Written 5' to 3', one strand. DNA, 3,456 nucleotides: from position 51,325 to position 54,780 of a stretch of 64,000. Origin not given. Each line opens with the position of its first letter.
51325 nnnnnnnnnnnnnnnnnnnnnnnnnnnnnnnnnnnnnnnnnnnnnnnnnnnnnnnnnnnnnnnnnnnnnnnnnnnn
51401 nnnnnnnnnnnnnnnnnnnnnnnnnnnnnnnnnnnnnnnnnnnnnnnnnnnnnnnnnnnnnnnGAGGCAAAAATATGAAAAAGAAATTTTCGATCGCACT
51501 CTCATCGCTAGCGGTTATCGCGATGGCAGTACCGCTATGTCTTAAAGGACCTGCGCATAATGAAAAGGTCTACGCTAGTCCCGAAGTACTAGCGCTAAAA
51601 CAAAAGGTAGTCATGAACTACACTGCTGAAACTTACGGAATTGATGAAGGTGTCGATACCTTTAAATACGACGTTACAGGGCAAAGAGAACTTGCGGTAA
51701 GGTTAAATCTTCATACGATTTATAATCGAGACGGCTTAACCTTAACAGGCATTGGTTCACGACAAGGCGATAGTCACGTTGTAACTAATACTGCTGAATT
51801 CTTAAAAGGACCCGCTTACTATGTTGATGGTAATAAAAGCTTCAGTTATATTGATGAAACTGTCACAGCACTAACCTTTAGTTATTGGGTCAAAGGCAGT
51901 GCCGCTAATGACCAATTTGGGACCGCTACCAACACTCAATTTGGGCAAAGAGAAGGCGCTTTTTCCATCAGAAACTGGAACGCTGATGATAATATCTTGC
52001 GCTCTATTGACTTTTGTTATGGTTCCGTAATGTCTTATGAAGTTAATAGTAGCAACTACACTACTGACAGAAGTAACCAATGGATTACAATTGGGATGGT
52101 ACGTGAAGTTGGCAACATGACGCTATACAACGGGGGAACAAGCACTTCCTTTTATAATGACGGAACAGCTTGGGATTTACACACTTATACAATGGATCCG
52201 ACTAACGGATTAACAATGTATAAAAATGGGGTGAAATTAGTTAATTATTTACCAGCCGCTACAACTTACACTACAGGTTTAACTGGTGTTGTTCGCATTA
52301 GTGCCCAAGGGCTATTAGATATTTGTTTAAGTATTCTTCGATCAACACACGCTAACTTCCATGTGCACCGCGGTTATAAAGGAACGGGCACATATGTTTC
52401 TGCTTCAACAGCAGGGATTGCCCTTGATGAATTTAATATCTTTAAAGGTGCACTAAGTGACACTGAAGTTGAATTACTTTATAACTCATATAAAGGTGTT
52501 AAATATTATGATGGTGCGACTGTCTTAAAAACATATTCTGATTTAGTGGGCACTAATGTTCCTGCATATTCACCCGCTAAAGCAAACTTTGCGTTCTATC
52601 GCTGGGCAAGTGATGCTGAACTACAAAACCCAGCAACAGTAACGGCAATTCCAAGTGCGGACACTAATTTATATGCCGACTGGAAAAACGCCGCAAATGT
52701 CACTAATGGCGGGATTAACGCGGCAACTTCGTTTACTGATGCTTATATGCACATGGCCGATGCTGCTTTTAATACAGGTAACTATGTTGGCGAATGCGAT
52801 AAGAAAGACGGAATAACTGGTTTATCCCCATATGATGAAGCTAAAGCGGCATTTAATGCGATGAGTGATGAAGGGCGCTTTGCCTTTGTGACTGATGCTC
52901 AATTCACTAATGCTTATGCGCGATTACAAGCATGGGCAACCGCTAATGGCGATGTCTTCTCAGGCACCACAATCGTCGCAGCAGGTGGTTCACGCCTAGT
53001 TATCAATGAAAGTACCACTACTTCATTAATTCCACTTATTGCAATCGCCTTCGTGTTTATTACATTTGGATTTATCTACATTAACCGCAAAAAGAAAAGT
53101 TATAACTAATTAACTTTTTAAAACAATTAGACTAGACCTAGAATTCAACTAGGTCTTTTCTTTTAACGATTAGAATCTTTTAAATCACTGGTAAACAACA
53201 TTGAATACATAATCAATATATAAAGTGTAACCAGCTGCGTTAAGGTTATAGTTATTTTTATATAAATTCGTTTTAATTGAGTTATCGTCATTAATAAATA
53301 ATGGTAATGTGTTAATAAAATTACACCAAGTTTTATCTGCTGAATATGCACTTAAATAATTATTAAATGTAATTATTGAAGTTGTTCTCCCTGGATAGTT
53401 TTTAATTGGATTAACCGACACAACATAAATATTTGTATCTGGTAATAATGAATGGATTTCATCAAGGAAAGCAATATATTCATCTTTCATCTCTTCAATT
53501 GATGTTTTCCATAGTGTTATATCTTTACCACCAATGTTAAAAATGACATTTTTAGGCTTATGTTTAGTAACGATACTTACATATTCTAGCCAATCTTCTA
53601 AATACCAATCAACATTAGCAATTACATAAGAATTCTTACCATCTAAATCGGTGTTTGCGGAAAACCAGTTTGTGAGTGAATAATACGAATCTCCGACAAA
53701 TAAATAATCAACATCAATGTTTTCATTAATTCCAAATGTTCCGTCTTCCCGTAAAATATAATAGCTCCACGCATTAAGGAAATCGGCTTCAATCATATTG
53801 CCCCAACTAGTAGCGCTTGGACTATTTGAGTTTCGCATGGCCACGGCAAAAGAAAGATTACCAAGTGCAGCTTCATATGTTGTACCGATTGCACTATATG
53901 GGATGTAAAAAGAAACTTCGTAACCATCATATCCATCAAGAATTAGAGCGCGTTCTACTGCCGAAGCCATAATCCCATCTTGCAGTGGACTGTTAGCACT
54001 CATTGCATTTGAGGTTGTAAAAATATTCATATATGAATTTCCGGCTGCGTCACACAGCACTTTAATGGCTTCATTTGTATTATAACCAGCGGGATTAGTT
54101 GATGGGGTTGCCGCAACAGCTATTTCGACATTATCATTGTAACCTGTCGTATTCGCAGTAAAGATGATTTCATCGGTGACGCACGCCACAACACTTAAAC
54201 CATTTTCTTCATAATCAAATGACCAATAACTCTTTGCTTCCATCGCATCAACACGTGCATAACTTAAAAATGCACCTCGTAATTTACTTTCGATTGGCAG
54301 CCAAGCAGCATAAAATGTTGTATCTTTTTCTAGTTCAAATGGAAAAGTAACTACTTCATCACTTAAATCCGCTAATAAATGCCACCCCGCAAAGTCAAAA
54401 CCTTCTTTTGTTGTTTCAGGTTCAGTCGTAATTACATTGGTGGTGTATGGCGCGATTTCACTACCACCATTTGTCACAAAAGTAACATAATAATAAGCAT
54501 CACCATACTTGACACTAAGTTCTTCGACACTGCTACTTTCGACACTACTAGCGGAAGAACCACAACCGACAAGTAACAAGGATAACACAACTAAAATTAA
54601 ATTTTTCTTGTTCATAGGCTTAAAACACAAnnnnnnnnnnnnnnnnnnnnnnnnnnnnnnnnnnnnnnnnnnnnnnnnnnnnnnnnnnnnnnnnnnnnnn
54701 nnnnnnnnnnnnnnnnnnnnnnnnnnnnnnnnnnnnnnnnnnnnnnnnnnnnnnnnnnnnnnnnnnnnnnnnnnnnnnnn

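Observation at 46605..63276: Best system candidate: ~16.7-kb AraC-bracketed locus encoding six exported CBM/Flg_new/SGNH-esterase, LamG and GLUG beta-helix proteins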

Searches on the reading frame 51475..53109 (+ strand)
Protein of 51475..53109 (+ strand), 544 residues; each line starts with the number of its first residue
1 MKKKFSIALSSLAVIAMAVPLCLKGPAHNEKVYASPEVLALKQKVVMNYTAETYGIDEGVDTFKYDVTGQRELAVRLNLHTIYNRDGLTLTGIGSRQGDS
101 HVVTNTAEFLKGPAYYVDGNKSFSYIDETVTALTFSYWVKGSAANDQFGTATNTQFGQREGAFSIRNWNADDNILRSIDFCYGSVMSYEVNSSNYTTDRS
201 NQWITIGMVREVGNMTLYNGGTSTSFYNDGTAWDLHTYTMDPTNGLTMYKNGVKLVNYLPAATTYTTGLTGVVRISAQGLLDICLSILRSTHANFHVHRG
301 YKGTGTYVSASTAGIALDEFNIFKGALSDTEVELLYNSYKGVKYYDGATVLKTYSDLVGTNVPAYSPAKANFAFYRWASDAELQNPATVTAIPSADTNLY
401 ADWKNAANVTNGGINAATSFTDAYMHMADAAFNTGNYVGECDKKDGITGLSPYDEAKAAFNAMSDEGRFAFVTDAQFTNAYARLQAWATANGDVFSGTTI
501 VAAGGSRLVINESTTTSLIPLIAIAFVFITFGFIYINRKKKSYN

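Call 4: search_protein_families(library=pfam, proteins=[window:51475-53109:+], max_evalue=0.01)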
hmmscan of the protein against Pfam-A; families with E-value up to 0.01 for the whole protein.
window:51475-53109:+ (544 aa): 0 families

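Call 6: search_protein_families(library=ncbifam, proteins=[window:51475-53109:+], max_evalue=0.01)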
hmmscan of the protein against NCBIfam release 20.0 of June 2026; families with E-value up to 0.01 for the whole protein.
window:51475-53109:+ (544 aa): 0 families

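Call 29: search_solved_structures(query=window:51475-53109:+, max_evalue=1)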
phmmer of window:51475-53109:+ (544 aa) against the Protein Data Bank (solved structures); distinct sequences matched with E-value up to 1: 1.
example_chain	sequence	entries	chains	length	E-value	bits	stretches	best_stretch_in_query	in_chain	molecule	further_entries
6hox_A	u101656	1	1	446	0.064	15.3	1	315-340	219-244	Binding domain (Hc) of Paraclostridial Mosquitocidal Protein 1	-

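Call 42: search_protein_families(library=pfam, proteins=[window:51475-53109:+], max_evalue=10)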
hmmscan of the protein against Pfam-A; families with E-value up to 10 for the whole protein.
window:51475-53109:+ (544 aa): 1 family
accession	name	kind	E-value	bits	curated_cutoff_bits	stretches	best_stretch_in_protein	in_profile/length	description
PF09479.16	Flg_new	-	0.026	15.1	27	1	360-401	22-64/65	Listeria-Bacteroides repeat domain (List_Bact_rpt)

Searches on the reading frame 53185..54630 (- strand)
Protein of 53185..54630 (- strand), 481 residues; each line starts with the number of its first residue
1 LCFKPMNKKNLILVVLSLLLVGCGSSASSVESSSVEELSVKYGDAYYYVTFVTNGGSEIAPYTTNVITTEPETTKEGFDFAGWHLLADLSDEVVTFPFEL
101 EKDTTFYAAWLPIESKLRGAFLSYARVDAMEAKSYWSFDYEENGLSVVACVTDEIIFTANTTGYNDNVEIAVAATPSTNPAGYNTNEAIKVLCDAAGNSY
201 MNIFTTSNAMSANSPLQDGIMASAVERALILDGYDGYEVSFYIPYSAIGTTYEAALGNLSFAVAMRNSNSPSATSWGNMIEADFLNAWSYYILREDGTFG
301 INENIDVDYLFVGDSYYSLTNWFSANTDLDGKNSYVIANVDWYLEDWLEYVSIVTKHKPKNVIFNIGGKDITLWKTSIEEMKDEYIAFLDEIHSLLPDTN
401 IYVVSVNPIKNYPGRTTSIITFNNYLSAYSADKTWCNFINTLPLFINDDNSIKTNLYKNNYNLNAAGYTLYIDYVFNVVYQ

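Call 4: search_protein_families(library=pfam, proteins=[window:53185-54630:-], max_evalue=0.01)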
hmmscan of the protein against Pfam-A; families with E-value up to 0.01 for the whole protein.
window:53185-54630:- (481 aa): 2 families
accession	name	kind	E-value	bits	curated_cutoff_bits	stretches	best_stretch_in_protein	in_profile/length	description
PF09479.16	Flg_new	-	1.3e-09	38.5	27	1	47-108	1-64/65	Listeria-Bacteroides repeat domain (List_Bact_rpt)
PF13472.12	Lipase_GDSL_2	-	4.4e-09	37.5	32.9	1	338-469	39-177/178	GDSL-like Lipase/Acylhydrolase family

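Call 6: search_protein_families(library=ncbifam, proteins=[window:53185-54630:-], max_evalue=0.01)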
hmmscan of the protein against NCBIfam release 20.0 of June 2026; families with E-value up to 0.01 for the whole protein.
window:53185-54630:- (481 aa): 2 families
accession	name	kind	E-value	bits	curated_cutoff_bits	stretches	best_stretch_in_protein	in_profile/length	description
TIGR02543.1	List_Bact_rpt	repeat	0.00078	19.7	20.95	1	74-113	2-43/44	TIGR02543 family repeat protein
NF040883.1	amid_act_ActS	equivalog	0.0031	16.8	375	1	9-55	6-53/242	amidase activator ActS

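Call 30: search_solved_structures(query=window:53185-54630:-, max_evalue=1)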
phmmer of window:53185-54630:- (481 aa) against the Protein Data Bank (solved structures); distinct sequences matched with E-value up to 1: 2.
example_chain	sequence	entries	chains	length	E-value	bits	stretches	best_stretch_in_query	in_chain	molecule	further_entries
6njc_A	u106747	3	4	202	0.015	17.3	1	307-475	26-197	Sialate O-acetylesterase | Lysophospholipase L1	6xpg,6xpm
7pzg_AAA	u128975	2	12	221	0.016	17.2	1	307-475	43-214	Lysophospholipase L1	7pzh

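Call 42: search_protein_families(library=pfam, proteins=[window:53185-54630:-], max_evalue=10)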
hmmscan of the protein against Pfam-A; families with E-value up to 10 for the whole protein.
window:53185-54630:- (481 aa): 2 families
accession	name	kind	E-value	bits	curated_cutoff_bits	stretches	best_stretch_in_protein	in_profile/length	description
PF09479.16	Flg_new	-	1.3e-09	38.5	27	1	47-108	1-64/65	Listeria-Bacteroides repeat domain (List_Bact_rpt)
PF13472.12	Lipase_GDSL_2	-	4.4e-09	37.5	32.9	1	338-469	39-177/178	GDSL-like Lipase/Acylhydrolase family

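Call 70: search_protein_families(library=pfam, alignment_id=A4, max_evalue=0.1)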
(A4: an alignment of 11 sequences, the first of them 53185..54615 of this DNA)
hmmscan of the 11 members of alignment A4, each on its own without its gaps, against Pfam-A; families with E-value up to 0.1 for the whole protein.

A. member 1, window:53185-54615:- (476 aa): 2 families
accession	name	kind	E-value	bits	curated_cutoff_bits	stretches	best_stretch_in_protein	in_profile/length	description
PF09479.16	Flg_new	-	1.3e-09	38.5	27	1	42-103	1-64/65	Listeria-Bacteroides repeat domain (List_Bact_rpt)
PF13472.12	Lipase_GDSL_2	-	4.2e-09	37.6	32.9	1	333-464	39-177/178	GDSL-like Lipase/Acylhydrolase family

B. families by the number of members that match (of 11 scanned): 6 families
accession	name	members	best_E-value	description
PF09479.16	Flg_new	11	4.2e-19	Listeria-Bacteroides repeat domain (List_Bact_rpt)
PF13472.12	Lipase_GDSL_2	10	4.2e-09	GDSL-like Lipase/Acylhydrolase family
PF06452.16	CBM9_1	7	2.9e-05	Carbohydrate family 9 binding domain-like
PF17182.10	OSK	6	2.6e-06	OSK domain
PF18998.6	Flg_new_2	5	0.00025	Divergent InlB B-repeat domain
PF03930.20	Flp_N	3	0.00042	Recombinase Flp protein N-terminus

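Call 71: search_solved_structures(query=A4, max_evalue=10)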
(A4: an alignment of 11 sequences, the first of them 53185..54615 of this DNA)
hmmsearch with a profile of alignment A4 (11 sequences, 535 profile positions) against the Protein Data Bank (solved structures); distinct sequences matched with E-value up to 10: 27.
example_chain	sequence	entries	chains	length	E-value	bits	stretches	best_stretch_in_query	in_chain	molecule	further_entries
6njc_A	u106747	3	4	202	1.5e-11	46.7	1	366-535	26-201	Sialate O-acetylesterase | Lysophospholipase L1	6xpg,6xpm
7pzg_AAA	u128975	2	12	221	1.6e-11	46.6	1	365-535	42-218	Lysophospholipase L1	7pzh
4iyj_A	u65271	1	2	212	8.6e-05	24.4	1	412-533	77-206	GDSL-like protein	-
4hf7_A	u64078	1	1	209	0.00039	22.2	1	410-533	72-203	Putative acylhydrolase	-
4ppy_A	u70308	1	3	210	0.0024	19.6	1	410-533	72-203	Putative acylhydrolase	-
9hi4_C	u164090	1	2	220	0.0028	19.4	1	412-532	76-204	FI6-focused design_03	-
9hi5_A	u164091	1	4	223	0.0029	19.4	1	412-532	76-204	GDSL-like protein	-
2y5p_A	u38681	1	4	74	0.0064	18.2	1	104-170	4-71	INTERNALIN B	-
1fxw_F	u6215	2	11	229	0.01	17.5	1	360-508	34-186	PLATELET-ACTIVATING FACTOR ACETYLHYDROLASE IB BETA SUBUNIT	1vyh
1m9s_A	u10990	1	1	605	0.013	17.2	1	75-175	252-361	Internalin B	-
9hi6_A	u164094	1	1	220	0.014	17.1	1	410-533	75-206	FI6-focused design_04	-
9qr5_A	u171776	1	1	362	0.016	16.9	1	75-170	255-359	Internalin B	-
1bwp_A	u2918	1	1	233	0.017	16.8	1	358-529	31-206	PLATELET-ACTIVATING FACTOR ACETYLHYDROLASE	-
1es9_A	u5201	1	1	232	0.021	16.5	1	356-529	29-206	PLATELET-ACTIVATING FACTOR ACETYLHYDROLASE IB GAMMA SUBUNIT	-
1fxw_A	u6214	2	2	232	0.022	16.4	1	358-529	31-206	PLATELET-ACTIVATING FACTOR ACETYLHYDROLASE IB GAMMA SUBUNIT | PLATELET-ACTIVATING FACTOR ACETYLHYDROLASE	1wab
2wao_A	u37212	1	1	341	0.13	13.9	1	413-461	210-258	ENDOGLUCANASE E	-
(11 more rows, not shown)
